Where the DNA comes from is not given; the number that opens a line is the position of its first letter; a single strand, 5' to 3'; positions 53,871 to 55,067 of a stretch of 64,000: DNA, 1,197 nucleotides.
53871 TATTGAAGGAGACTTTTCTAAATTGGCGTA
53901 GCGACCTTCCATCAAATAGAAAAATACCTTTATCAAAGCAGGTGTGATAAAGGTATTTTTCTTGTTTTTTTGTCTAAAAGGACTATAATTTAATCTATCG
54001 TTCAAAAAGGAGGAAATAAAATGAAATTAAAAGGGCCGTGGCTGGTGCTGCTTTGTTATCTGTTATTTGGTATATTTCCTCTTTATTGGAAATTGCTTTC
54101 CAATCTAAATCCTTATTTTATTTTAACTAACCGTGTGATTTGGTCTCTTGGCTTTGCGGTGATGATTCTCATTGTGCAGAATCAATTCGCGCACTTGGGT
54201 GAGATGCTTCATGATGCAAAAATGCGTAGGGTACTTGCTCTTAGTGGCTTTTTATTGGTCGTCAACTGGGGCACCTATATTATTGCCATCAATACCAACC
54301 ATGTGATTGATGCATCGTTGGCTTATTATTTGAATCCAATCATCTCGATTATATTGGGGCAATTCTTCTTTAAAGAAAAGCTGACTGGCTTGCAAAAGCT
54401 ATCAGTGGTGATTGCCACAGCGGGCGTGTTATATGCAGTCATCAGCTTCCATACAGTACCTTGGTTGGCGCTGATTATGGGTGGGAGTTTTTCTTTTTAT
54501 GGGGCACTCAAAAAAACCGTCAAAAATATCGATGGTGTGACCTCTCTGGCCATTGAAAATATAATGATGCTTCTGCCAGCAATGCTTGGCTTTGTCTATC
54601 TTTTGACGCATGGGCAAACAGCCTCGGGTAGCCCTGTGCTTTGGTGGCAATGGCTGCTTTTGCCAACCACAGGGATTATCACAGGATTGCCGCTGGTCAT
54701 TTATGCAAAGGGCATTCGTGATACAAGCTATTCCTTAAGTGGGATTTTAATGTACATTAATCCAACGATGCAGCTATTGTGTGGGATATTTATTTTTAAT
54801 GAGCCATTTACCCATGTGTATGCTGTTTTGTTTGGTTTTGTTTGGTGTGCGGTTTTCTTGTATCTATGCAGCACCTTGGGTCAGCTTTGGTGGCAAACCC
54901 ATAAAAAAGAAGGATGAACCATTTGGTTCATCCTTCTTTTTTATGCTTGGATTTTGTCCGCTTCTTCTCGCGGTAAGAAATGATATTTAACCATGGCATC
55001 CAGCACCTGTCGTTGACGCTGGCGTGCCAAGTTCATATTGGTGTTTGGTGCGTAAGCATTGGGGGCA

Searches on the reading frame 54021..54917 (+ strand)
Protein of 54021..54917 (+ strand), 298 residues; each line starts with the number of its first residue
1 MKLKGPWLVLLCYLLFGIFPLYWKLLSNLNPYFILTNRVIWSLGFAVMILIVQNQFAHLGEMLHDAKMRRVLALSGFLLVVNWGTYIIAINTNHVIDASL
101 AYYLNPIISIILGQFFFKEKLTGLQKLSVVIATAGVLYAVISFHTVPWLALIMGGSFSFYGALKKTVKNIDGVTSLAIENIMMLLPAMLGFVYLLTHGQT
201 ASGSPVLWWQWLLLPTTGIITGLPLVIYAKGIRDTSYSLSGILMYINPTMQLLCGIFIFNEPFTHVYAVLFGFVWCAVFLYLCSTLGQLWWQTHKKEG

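Call 7: search_protein_families(library=pfam, proteins=[window:54021-54917:+])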
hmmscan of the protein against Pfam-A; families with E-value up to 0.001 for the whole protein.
window:54021-54917:+ (298 aa): 1 family
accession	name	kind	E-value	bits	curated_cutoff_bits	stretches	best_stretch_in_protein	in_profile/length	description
PF00892.27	EamA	-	1.2e-17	64.9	28.2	2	4-139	2-133/135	EamA-like transporter family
